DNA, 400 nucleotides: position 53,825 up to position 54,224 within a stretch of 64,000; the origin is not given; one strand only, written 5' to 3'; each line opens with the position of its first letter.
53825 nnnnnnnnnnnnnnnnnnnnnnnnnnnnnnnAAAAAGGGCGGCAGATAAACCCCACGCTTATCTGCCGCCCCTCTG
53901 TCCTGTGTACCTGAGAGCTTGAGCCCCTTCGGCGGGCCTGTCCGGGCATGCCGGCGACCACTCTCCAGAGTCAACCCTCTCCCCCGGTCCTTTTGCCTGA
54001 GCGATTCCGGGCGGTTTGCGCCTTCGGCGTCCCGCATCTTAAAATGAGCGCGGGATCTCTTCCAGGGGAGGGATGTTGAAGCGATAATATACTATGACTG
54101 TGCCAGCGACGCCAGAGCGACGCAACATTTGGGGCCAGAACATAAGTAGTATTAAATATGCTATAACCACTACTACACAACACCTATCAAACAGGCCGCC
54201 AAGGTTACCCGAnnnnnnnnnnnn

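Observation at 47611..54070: Glycine-riboswitch-controlled operon that bundles lipA with gcvT-gcvH-gcvPA-tpx-gcvPB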

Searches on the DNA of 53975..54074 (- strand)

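Call 21: build_rna_model(alignment_id=A1)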
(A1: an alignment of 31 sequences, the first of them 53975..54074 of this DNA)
Model R1 built from alignment A1 (31 sequences, 120 columns); structure: RNAalifold consensus.
model positions 96; base pairs 17; branch points 1; effective number of sequences 2.89; information 0.596 bits per position. Calibrated on 0.2 Mb of random sequence (short: E-values are rough).
structure used (alignment columns):
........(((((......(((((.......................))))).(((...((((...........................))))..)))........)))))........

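Call 22: search_with_rna_model(model_id=R1, sources=[window, L001, L002, L003, L004, L005, L006, L007, L008, L009, L010, L011, L012, L013, L014, L015, L016, L017, L018, L019, L020, L021, L022, L023, L024, L025, L026, L027, L028, L029, L030, L031, L032, L033, L034, L035, L036, L037, L038, L039, L040, L041, L042, L043, L044, L045, L046, L047, L048, L049, L050, L051, L052, L053, L054, L055, L056, L057, L058, L059, L060, L061, L062, L063, L064, L065, L066, L067, L068, L069, L070, L071, L072, L073, L074, L075, L076, L077, L078, L079, L080], max_evalue=0.01)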
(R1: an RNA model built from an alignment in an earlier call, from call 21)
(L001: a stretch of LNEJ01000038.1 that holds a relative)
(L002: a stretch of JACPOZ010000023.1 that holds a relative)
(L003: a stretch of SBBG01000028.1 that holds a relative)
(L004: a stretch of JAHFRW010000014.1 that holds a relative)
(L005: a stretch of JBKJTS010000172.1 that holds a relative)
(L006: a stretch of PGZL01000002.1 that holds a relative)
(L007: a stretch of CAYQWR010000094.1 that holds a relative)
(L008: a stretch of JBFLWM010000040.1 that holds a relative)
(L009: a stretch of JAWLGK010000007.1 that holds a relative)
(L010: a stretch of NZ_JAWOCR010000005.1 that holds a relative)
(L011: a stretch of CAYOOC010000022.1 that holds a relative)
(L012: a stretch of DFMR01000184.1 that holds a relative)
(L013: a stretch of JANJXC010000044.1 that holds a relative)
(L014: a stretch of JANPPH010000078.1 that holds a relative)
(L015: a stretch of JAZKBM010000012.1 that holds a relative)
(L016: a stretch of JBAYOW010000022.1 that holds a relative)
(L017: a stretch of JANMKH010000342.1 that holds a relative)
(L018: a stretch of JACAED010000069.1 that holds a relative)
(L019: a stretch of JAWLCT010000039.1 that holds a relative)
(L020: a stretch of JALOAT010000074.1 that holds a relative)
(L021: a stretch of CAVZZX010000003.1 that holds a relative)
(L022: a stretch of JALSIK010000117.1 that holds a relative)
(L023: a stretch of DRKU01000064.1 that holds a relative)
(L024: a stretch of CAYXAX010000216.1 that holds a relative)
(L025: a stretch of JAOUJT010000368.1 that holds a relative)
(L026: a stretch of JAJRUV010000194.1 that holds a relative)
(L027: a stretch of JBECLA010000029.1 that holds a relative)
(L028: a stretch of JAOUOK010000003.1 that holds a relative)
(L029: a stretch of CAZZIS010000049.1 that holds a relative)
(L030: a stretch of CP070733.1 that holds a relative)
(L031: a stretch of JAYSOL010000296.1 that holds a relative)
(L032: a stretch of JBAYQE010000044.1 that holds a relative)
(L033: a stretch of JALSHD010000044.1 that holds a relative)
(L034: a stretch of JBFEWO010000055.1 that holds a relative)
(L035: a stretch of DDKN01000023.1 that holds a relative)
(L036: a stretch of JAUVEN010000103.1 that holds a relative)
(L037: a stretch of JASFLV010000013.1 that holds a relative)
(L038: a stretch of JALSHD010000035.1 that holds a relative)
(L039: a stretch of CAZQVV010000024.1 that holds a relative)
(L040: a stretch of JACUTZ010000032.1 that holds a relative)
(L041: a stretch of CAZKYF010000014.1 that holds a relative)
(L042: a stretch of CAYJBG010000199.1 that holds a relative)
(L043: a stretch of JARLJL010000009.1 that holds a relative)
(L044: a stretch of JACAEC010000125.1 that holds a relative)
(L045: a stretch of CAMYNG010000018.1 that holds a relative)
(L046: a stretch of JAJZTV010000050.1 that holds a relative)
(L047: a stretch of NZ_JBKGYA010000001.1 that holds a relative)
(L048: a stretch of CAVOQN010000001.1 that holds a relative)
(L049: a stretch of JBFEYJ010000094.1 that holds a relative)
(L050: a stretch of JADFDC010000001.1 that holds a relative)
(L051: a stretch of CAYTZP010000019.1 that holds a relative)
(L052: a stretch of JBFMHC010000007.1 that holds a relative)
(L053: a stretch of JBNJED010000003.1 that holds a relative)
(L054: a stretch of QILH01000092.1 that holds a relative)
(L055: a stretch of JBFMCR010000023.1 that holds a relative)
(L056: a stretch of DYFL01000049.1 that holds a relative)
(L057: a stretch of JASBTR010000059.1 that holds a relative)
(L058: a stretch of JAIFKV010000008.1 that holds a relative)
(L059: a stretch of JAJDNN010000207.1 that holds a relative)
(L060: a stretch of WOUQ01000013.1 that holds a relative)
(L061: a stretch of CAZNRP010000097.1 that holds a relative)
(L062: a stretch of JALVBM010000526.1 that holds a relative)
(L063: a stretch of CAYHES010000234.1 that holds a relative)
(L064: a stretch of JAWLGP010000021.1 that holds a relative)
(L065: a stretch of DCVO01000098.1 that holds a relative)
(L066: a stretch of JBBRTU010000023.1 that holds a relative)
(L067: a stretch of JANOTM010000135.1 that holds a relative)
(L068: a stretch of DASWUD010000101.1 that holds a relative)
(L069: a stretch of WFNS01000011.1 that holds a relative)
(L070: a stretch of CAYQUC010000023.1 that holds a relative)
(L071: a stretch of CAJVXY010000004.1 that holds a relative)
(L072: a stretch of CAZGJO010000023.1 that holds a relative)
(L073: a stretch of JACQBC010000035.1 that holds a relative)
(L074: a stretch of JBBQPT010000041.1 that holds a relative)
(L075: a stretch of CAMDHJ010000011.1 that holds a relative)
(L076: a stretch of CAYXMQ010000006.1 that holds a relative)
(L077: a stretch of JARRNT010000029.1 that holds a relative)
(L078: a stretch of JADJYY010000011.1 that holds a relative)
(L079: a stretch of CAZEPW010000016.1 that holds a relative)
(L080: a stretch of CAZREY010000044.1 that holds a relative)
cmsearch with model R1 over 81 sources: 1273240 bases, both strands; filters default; matches with E-value up to 0.01: 118.
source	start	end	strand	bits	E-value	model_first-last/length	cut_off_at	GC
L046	922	1010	+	91.4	2.7e-22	1-96/96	no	0.65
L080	2216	2304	+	89.5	9.4e-22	1-96/96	no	0.65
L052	9213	9301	+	89.5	9.5e-22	1-96/96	no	0.65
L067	1298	1388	+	89.5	9.6e-22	1-96/96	no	0.7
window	53975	54074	-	89.4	9.7e-22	1-96/96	no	0.63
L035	7897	7985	+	89.4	1e-21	1-96/96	no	0.64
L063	695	792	+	89.3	1.1e-21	1-96/96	no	0.69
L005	2615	2713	+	89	1.3e-21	1-96/96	no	0.6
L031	31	122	+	88.7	1.6e-21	1-96/96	no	0.7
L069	20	121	+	88.2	2.2e-21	1-96/96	no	0.71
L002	9758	9857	+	88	2.5e-21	1-96/96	no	0.65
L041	9746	9837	+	87.3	3.9e-21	1-96/96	no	0.62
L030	9737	9831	+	87.2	4.3e-21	1-96/96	no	0.68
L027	4956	5047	+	86.2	8.2e-21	1-96/96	no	0.68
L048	9766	9863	+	85.3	1.4e-20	1-96/96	no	0.69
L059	5282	5369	+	84.7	2.2e-20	1-96/96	no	0.65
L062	1668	1757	+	84.5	2.4e-20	1-96/96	no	0.71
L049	8873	8973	+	84.5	2.5e-20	1-96/96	no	0.68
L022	2834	2924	+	84.1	3.1e-20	1-96/96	no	0.7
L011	6585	6672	+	84.1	3.2e-20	1-96/96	no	0.65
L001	154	252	+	84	3.4e-20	1-96/96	no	0.66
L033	2414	2513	+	83.9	3.5e-20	1-96/96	no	0.68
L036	5379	5479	+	83.6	4.2e-20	1-96/96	no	0.51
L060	9781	9870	+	83.2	5.8e-20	1-96/96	no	0.69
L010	9768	9855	+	83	6.4e-20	1-96/96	no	0.66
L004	9689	9786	+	82.8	7.3e-20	1-96/96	no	0.61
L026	741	840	+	82.7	7.6e-20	1-96/96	no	0.61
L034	9713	9812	+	81.7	1.5e-19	1-96/96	no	0.68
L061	174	280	+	81.4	1.8e-19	1-96/96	no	0.56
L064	9685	9795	+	81.3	2e-19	1-96/96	no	0.71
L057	9495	9599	+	80.5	3.2e-19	1-96/96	no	0.59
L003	9759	9859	+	80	4.4e-19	1-96/96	no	0.7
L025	736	836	+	79.5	6.2e-19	1-96/96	no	0.54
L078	9665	9753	+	79.4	6.7e-19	1-96/96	no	0.72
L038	9765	9864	+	78.7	1e-18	1-96/96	no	0.68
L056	9682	9773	+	78.4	1.3e-18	1-96/96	no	0.67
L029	9553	9651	+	78.2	1.4e-18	1-96/96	no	0.53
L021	9744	9831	+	76.9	3.3e-18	1-96/96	no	0.76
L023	9738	9828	+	76.9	3.4e-18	1-96/96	no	0.76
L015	9751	9839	+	76.8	3.6e-18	1-96/96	no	0.67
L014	3718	3815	+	76.8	3.7e-18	1-96/96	no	0.54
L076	9734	9829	+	76.5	4.4e-18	1-96/96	no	0.68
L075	9758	9853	+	76.5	4.5e-18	1-96/96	no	0.66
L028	9727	9812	+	76.1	5.6e-18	1-96/96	no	0.55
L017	1520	1608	+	75.8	7e-18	1-96/96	no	0.65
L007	3310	3409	+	74.8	1.4e-17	1-96/96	no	0.73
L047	9725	9818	+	74.7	1.4e-17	1-96/96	no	0.67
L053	9724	9818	+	74.6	1.5e-17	1-96/96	no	0.67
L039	9746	9849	+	74.5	1.6e-17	1-96/96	no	0.6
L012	9709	9808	+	73.6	2.8e-17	1-96/96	no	0.72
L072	9740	9835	+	73.4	3.2e-17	1-96/96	no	0.58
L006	9660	9752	+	73.2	3.7e-17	1-96/96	no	0.67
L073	9762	9848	+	73.2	3.8e-17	1-96/96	no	0.63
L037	9685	9813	+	72.9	4.5e-17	1-96/96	no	0.56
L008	9743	9833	+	72.8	4.9e-17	1-96/96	no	0.67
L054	4828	4925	+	72.7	5.3e-17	1-96/96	no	0.53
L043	9762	9866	+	72.1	7.9e-17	1-96/96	no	0.55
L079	9666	9810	+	71.7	1e-16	1-96/96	no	0.37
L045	9745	9842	+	69.9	3.1e-16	1-96/96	no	0.68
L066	1617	1705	+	69.5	4.3e-16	1-96/96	no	0.6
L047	9821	9902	+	67.6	1.4e-15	1-96/96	no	0.65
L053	9821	9902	+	67.6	1.4e-15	1-96/96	no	0.65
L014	3838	3921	+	67.4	1.6e-15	1-96/96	no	0.55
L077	9732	9833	+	67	2.1e-15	1-96/96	no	0.57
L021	9832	9913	+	67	2.1e-15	1-96/96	no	0.66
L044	51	130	+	66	4e-15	1-96/96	no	0.61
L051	9731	9821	+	65.5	5.8e-15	1-96/96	no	0.59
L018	9785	9874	+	65.4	6.1e-15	1-96/96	no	0.58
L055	9702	9788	+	65.3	6.4e-15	1-96/96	no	0.7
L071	9628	9749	+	64.5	1.1e-14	1-96/96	no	0.53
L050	9786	9875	+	64.3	1.2e-14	1-96/96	no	0.59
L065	9786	9868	+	63.7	1.8e-14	1-96/96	no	0.59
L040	412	497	+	63.6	2e-14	1-96/96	no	0.72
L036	5494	5584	+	63.2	2.6e-14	1-96/96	no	0.52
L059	5370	5448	+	62.6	3.8e-14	1-96/96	no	0.61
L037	9814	9914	+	61.8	6.2e-14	1-96/96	no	0.56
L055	9789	9868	+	61.7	6.7e-14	1-96/96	no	0.64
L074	9719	9825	+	60.8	1.2e-13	1-96/96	no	0.58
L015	9840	9952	+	60.5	1.5e-13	1-96/96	no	0.63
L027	5048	5126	+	59.5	2.7e-13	1-96/96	no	0.65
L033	2514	2589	+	59.2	3.3e-13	1-96/96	no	0.66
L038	9865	9940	+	59.2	3.3e-13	1-96/96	no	0.66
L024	56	169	+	58.8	4.4e-13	1-96/96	no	0.57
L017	147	234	+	58.6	5e-13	1-96/96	no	0.64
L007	3410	3485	+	58.3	6.1e-13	1-96/96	no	0.62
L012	9809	9884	+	58.3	6.1e-13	1-96/96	no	0.62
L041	9838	9914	+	58.2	6.6e-13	1-96/96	no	0.64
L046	1011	1086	+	57.6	9.4e-13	1-96/96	no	0.62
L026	841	916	+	57.4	1.1e-12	1-96/96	no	0.58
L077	9836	9924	+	57.1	1.3e-12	1-96/96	no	0.58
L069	122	199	+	56.5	1.9e-12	1-96/96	no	0.65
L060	9871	9947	+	56.3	2.2e-12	1-96/96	no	0.6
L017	235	348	+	55.4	4e-12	1-96/96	no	0.61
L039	9850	9940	+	55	5.4e-12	1-96/96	no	0.56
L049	8974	9047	+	54.7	6.5e-12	1-96/96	no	0.62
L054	4926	5024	+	54.6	6.7e-12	1-96/96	no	0.52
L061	281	371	+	54.3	8.2e-12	1-96/96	no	0.56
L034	9813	9887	+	54.1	9.7e-12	1-96/96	no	0.63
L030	9832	9921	+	53.2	1.6e-11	1-96/96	no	0.67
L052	9302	9379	+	52.9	2.1e-11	1-96/96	no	0.65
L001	253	338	+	52.7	2.3e-11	1-96/96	no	0.67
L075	9854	9937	+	52.5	2.6e-11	1-96/96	no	0.6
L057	9600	9694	+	52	3.7e-11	1-96/96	no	0.55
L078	9754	9831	+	51.3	5.7e-11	1-96/96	no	0.67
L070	9743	9827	+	51.3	5.7e-11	1-96/96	no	0.46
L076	9830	9916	+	51.3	5.9e-11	1-96/96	no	0.62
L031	123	210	+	51.2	6.4e-11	1-96/96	no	0.68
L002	9858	9944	+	51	6.9e-11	1-96/96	no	0.64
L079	9842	9922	+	49.8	1.5e-10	1-96/96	no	0.51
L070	9854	9933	+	49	2.6e-10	1-96/96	no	0.52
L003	9860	9946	+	48.6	3.4e-10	1-96/96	no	0.62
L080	2305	2399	+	47.5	7.1e-10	1-96/96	no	0.6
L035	8042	8129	+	40.8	5.3e-08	1-96/96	no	0.65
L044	1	35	+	38.6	2.3e-07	42-76/96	no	0.69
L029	9778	9880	+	36.5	8.7e-07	1-96/96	no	0.5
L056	9860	9950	+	36.4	9.6e-07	1-96/96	no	0.71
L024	3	39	+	33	8.5e-06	42-76/96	no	0.73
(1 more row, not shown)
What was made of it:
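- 53975..54074 (-): Glycine riboswitch aptamer 1. It scores 89.4 bits with the clade model R1 (call 22).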

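Call 49: search_with_rna_model(model_id=R1, sources=[L081, L083], max_evalue=0.01)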
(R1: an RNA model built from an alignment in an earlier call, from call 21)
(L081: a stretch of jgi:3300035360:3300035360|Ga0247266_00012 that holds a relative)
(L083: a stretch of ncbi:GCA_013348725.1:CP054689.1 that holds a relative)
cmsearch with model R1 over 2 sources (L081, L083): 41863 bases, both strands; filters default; matches with E-value up to 0.01: 3.
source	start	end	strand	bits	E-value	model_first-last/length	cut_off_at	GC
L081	9749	9840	+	73.9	7.7e-19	1-96/96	no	0.66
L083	9736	9833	+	70.1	9.4e-18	1-96/96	no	0.8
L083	9846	9931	+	60.5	4.8e-15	1-96/96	no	0.66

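Call 50: search_with_rna_model(model_id=R1, sources=[L009, L016, L019, L020, L032, L013], filters=off, max_evalue=1)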
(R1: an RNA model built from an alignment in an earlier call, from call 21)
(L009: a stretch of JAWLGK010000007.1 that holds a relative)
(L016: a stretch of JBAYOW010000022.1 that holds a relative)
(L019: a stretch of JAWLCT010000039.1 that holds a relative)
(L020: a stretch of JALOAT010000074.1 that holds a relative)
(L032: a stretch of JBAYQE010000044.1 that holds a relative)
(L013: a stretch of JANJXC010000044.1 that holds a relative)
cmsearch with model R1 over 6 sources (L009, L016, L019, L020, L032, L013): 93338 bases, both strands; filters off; matches with E-value up to 1: 4.
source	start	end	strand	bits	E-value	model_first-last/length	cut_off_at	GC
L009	8644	8703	+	14.4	0.11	1-96/96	no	0.62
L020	8645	8704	+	14.4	0.11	1-96/96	no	0.62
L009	18785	18826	-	14.1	0.14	1-96/96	no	0.67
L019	13360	13474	+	11.1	0.94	1-96/96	no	0.65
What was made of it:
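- Six related loci have lost the aptamers (call 50).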

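Call 61: search_with_rna_model(model_id=R1, sources=[window, L002, L003, L004, L005, L006, L008, L010, L015, L021, L023, L026, L027, L028, L029, L030, L034, L035, L037, L038, L039, L040, L041, L043, L045, L047, L048, L049, L050, L051, L052, L054, L055, L056, L057, L060, L064, L065, L069, L070, L071, L072, L073, L074, L075, L076, L077, L078, L079, L081, L083], max_evalue=0.0001, make_alignment=true)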
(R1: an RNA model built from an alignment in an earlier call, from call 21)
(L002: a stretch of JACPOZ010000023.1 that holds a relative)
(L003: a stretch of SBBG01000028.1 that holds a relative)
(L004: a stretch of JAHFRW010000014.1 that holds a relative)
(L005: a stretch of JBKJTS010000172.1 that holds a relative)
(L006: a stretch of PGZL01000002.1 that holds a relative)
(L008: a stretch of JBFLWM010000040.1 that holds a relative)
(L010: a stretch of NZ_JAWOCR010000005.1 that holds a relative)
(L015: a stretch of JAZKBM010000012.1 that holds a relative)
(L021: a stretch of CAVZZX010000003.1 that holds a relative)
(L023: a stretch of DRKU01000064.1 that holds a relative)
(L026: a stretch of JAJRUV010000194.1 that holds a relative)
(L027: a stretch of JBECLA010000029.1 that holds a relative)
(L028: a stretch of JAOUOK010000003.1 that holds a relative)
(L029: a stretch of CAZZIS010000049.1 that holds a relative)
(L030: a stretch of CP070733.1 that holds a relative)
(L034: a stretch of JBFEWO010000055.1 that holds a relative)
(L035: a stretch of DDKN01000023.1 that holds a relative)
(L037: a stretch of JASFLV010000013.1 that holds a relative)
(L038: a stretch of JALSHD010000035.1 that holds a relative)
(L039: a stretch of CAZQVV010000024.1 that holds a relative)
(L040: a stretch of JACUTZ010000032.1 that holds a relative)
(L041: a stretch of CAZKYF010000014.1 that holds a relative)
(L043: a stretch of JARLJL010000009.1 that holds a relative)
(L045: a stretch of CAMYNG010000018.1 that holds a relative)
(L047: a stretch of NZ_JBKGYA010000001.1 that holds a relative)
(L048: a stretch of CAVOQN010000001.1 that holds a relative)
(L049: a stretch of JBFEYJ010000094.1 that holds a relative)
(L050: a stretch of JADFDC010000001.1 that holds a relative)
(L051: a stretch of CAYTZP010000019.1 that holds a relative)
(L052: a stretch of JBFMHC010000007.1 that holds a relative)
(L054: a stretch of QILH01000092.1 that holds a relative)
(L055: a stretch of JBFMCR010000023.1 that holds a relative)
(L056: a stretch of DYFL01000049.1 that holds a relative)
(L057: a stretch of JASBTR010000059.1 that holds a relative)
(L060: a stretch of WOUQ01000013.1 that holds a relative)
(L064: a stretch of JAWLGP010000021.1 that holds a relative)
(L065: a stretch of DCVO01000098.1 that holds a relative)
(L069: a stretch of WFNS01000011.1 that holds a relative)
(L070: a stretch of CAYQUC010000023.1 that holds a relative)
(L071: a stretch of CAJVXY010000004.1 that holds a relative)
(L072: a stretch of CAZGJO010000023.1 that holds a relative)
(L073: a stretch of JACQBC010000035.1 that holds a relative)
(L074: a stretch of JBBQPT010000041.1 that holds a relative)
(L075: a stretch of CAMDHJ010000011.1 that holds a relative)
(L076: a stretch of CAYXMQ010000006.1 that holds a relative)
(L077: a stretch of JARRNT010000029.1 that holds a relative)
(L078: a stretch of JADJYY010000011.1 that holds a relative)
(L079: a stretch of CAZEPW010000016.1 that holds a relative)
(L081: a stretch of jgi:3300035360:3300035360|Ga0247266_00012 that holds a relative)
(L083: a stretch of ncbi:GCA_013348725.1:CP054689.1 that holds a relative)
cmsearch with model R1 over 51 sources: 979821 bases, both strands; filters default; matches with E-value up to 0.0001: 82.
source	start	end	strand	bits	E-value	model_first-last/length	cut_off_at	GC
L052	9213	9301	+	89.5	7.3e-22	1-96/96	no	0.65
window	53975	54074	-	89.4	7.4e-22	1-96/96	no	0.63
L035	7897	7985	+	89.4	7.7e-22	1-96/96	no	0.64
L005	2615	2713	+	89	9.9e-22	1-96/96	no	0.6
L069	20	121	+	88.2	1.7e-21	1-96/96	no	0.71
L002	9758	9857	+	88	1.9e-21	1-96/96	no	0.65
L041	9746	9837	+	87.3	3e-21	1-96/96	no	0.62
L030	9737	9831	+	87.2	3.3e-21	1-96/96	no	0.68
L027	4956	5047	+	86.2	6.3e-21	1-96/96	no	0.68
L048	9766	9863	+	85.3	1.1e-20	1-96/96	no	0.69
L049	8873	8973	+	84.5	1.9e-20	1-96/96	no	0.68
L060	9781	9870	+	83.2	4.4e-20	1-96/96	no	0.69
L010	9768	9855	+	83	4.9e-20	1-96/96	no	0.66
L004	9689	9786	+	82.8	5.6e-20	1-96/96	no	0.61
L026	741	840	+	82.7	5.8e-20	1-96/96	no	0.61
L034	9713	9812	+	81.7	1.2e-19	1-96/96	no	0.68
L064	9685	9795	+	81.3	1.5e-19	1-96/96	no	0.71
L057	9495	9599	+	80.5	2.5e-19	1-96/96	no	0.59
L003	9759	9859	+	80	3.4e-19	1-96/96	no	0.7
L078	9665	9753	+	79.4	5.1e-19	1-96/96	no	0.72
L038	9765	9864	+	78.7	8.1e-19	1-96/96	no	0.68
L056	9682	9773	+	78.4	9.9e-19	1-96/96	no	0.67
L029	9553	9651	+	78.2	1.1e-18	1-96/96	no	0.53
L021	9744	9831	+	76.9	2.5e-18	1-96/96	no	0.76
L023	9738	9828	+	76.9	2.6e-18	1-96/96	no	0.76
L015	9751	9839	+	76.8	2.8e-18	1-96/96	no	0.67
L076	9734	9829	+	76.5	3.4e-18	1-96/96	no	0.68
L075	9758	9853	+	76.5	3.4e-18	1-96/96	no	0.66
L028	9727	9812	+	76.1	4.3e-18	1-96/96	no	0.55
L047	9725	9818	+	74.7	1.1e-17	1-96/96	no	0.67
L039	9746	9849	+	74.5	1.2e-17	1-96/96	no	0.6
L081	9749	9840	+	73.9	1.8e-17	1-96/96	no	0.66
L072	9740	9835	+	73.4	2.5e-17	1-96/96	no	0.58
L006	9660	9752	+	73.2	2.8e-17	1-96/96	no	0.67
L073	9762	9848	+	73.2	3e-17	1-96/96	no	0.63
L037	9685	9813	+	72.9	3.4e-17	1-96/96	no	0.56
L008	9743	9833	+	72.8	3.8e-17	1-96/96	no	0.67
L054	4828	4925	+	72.7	4.1e-17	1-96/96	no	0.53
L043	9762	9866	+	72.1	6.1e-17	1-96/96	no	0.55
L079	9666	9810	+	71.7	7.8e-17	1-96/96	no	0.37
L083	9736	9833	+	70.1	2.2e-16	1-96/96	no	0.8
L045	9745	9842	+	69.9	2.4e-16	1-96/96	no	0.68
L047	9821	9902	+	67.6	1.1e-15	1-96/96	no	0.65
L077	9732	9833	+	67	1.6e-15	1-96/96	no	0.57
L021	9832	9913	+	67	1.6e-15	1-96/96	no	0.66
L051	9731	9821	+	65.5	4.5e-15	1-96/96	no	0.59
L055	9702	9788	+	65.3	4.9e-15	1-96/96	no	0.7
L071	9628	9749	+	64.5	8.5e-15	1-96/96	no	0.53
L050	9786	9875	+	64.3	9.3e-15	1-96/96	no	0.59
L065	9786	9868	+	63.7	1.4e-14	1-96/96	no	0.59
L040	412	497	+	63.6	1.5e-14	1-96/96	no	0.72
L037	9814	9914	+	61.8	4.8e-14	1-96/96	no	0.56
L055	9789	9868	+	61.7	5.2e-14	1-96/96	no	0.64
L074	9719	9825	+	60.8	9.3e-14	1-96/96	no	0.58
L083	9846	9931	+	60.5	1.1e-13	1-96/96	no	0.66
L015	9840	9952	+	60.5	1.1e-13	1-96/96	no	0.63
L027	5048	5126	+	59.5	2.1e-13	1-96/96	no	0.65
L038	9865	9940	+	59.2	2.5e-13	1-96/96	no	0.66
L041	9838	9914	+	58.2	5.1e-13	1-96/96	no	0.64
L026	841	916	+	57.4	8.5e-13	1-96/96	no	0.58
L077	9836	9924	+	57.1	1e-12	1-96/96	no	0.58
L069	122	199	+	56.5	1.5e-12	1-96/96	no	0.65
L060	9871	9947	+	56.3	1.7e-12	1-96/96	no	0.6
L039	9850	9940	+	55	4.1e-12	1-96/96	no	0.56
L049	8974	9047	+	54.7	5e-12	1-96/96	no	0.62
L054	4926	5024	+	54.6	5.1e-12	1-96/96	no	0.52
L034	9813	9887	+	54.1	7.4e-12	1-96/96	no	0.63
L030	9832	9921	+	53.2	1.3e-11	1-96/96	no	0.67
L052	9302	9379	+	52.9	1.6e-11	1-96/96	no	0.65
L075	9854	9937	+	52.5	2e-11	1-96/96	no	0.6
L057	9600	9694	+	52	2.8e-11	1-96/96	no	0.55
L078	9754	9831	+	51.3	4.4e-11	1-96/96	no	0.67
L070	9743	9827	+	51.3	4.4e-11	1-96/96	no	0.46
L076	9830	9916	+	51.3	4.5e-11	1-96/96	no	0.62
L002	9858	9944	+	51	5.3e-11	1-96/96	no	0.64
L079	9842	9922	+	49.8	1.2e-10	1-96/96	no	0.51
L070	9854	9933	+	49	2e-10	1-96/96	no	0.52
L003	9860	9946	+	48.6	2.6e-10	1-96/96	no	0.62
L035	8042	8129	+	40.8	4.1e-08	1-96/96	no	0.65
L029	9778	9880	+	36.5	6.7e-07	1-96/96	no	0.5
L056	9860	9950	+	36.4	7.4e-07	1-96/96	no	0.71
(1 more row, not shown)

Alignment A5: 82 matches aligned to the model, 186 columns, each read 5' to 3' on its own strand. Consensus structure (alignment columns), stored with it:
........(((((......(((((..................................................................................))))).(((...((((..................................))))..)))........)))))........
